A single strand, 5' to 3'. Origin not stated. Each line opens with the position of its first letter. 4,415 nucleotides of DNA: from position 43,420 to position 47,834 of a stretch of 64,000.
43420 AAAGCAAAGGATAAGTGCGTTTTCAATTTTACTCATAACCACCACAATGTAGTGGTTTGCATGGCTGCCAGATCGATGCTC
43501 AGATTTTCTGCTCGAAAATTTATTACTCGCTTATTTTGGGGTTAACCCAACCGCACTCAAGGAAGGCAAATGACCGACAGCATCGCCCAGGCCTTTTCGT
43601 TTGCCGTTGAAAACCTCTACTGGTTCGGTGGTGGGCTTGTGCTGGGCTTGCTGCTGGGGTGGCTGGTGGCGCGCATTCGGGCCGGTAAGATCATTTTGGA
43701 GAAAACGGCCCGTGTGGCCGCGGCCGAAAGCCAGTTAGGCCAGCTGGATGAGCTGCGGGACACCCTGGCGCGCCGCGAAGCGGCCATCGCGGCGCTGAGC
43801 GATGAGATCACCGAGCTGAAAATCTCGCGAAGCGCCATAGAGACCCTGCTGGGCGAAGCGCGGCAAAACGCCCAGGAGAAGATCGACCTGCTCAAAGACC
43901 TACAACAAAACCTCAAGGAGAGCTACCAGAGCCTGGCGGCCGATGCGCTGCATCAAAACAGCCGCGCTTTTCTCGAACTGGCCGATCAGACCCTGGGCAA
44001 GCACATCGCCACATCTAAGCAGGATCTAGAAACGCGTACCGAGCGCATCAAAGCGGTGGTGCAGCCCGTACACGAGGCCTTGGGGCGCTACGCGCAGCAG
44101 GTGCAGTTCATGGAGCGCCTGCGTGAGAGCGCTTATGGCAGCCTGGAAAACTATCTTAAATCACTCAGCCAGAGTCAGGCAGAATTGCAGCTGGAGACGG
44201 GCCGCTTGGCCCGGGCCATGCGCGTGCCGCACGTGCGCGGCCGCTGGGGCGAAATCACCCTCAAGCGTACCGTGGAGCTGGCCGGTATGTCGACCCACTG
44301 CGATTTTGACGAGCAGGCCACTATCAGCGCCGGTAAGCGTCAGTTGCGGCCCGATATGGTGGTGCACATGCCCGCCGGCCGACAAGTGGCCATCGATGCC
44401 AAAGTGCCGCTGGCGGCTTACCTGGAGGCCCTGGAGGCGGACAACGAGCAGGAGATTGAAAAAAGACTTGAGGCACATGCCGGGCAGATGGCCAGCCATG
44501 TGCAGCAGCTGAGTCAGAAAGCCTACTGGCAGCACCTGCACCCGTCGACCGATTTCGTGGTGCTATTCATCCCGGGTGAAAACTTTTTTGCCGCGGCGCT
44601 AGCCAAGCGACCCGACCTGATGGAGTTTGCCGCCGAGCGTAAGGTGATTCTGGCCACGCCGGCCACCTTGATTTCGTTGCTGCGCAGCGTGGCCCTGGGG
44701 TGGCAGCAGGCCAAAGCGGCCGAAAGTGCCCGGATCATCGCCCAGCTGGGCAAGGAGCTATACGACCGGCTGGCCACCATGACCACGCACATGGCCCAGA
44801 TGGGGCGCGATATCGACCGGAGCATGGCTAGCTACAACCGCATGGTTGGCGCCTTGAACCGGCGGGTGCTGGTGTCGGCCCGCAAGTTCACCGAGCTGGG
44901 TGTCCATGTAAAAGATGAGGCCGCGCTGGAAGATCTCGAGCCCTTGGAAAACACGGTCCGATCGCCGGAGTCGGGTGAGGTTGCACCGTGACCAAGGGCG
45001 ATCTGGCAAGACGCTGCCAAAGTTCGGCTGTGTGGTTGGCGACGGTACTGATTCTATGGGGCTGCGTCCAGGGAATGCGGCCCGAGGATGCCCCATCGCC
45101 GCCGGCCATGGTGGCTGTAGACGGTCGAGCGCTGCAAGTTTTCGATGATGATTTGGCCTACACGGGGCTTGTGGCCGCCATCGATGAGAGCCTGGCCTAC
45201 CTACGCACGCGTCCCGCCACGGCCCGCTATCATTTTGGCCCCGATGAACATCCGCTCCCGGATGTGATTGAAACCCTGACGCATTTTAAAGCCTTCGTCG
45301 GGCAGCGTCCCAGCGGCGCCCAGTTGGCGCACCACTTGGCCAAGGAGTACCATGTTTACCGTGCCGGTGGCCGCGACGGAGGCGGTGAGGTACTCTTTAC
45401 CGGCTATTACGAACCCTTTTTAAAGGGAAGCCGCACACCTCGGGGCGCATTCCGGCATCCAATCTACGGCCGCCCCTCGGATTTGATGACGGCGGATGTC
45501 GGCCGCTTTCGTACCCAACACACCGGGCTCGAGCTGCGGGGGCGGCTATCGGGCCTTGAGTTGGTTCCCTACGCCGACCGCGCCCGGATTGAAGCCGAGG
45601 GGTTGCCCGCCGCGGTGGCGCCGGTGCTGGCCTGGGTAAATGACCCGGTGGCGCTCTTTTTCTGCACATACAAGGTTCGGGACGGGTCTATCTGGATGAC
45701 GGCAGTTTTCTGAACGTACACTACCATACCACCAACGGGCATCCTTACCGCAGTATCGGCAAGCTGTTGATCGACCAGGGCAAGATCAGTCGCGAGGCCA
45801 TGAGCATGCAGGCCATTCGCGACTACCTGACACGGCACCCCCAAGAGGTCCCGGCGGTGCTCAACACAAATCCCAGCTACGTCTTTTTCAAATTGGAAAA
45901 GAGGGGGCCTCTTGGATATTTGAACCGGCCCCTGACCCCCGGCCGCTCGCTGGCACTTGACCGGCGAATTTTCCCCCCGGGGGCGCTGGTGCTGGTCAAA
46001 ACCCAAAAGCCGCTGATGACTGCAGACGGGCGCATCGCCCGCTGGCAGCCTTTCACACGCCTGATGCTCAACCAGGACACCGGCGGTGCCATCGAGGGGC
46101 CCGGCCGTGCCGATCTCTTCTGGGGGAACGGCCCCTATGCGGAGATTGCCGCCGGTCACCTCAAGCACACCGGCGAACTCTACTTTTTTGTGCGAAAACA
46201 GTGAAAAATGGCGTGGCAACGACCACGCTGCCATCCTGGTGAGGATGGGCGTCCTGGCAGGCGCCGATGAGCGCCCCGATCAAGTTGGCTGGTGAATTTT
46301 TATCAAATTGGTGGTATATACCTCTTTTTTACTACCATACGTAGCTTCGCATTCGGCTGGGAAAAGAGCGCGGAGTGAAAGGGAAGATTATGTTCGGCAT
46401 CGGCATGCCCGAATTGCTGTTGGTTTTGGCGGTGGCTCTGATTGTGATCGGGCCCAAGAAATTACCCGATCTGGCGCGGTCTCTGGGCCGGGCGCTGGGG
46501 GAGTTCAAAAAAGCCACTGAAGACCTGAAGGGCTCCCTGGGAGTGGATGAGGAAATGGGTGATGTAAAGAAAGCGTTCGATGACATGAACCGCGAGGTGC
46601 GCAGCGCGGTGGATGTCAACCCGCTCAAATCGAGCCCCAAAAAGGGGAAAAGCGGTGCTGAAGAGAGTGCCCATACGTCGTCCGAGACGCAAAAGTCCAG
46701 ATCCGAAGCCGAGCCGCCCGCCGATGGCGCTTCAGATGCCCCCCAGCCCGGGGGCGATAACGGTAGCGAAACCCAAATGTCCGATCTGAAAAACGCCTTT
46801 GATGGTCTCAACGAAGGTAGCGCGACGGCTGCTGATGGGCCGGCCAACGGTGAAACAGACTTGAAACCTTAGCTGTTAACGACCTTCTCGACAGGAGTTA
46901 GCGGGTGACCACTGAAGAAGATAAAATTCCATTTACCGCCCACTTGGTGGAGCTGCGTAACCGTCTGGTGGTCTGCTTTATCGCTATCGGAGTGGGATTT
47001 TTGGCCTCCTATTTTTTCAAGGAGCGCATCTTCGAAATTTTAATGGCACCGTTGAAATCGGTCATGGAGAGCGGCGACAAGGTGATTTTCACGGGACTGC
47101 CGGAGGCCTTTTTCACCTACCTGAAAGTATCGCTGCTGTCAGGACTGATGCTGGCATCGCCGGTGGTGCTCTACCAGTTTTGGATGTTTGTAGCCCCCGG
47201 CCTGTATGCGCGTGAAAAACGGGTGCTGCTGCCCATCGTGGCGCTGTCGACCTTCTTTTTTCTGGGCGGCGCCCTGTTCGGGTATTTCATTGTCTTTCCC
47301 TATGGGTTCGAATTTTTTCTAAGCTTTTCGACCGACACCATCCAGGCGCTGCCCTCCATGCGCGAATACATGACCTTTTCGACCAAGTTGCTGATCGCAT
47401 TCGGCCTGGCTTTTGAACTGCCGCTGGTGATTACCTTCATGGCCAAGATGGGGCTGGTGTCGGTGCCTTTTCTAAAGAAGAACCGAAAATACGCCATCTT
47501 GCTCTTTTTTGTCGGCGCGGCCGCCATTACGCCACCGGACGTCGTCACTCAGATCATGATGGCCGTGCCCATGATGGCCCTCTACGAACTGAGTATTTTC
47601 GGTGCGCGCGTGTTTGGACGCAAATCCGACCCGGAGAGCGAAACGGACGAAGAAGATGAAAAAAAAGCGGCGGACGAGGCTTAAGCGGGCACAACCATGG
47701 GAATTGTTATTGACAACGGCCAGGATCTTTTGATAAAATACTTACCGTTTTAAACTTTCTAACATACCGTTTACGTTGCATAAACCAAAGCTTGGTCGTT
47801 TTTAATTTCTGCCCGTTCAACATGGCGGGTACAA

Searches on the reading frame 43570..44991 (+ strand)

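Call 25: search_protein_families(library=pfam, proteins=[window:43570-44991:+], max_evalue=0.00001)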
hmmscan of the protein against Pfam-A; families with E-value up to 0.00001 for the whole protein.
window:43570-44991:+ (473 aa): 1 family
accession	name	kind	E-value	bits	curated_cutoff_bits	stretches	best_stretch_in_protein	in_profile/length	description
PF02646.22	RmuC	-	1.1e-94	317.2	26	1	158-448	1-289/291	RmuC family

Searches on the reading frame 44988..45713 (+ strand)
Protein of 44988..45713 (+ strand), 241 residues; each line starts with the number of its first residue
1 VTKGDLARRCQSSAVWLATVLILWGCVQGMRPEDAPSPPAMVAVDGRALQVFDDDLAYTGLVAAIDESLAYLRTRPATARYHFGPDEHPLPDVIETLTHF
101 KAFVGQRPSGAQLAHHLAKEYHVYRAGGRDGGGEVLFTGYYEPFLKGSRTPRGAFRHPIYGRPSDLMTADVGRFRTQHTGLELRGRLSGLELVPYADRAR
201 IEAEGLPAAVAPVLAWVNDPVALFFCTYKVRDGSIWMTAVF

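Call 25: search_protein_families(library=pfam, proteins=[window:44988-45713:+], max_evalue=0.00001)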
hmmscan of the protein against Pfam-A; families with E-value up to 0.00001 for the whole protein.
window:44988-45713:+ (241 aa): 1 family
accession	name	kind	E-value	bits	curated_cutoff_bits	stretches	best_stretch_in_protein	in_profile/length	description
PF03562.22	MltA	-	2.3e-21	76.9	24.3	1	136-226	1-87/163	MltA specific insert domain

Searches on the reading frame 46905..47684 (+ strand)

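Call 25: search_protein_families(library=pfam, proteins=[window:46905-47684:+], max_evalue=0.00001)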
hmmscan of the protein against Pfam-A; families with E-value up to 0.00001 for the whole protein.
window:46905-47684:+ (259 aa): 1 family
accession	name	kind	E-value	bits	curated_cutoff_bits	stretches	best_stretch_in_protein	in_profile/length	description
PF00902.23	TatC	-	1.4e-73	247.6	25.1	1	13-222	2-208/208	Sec-independent protein translocase protein (TatC)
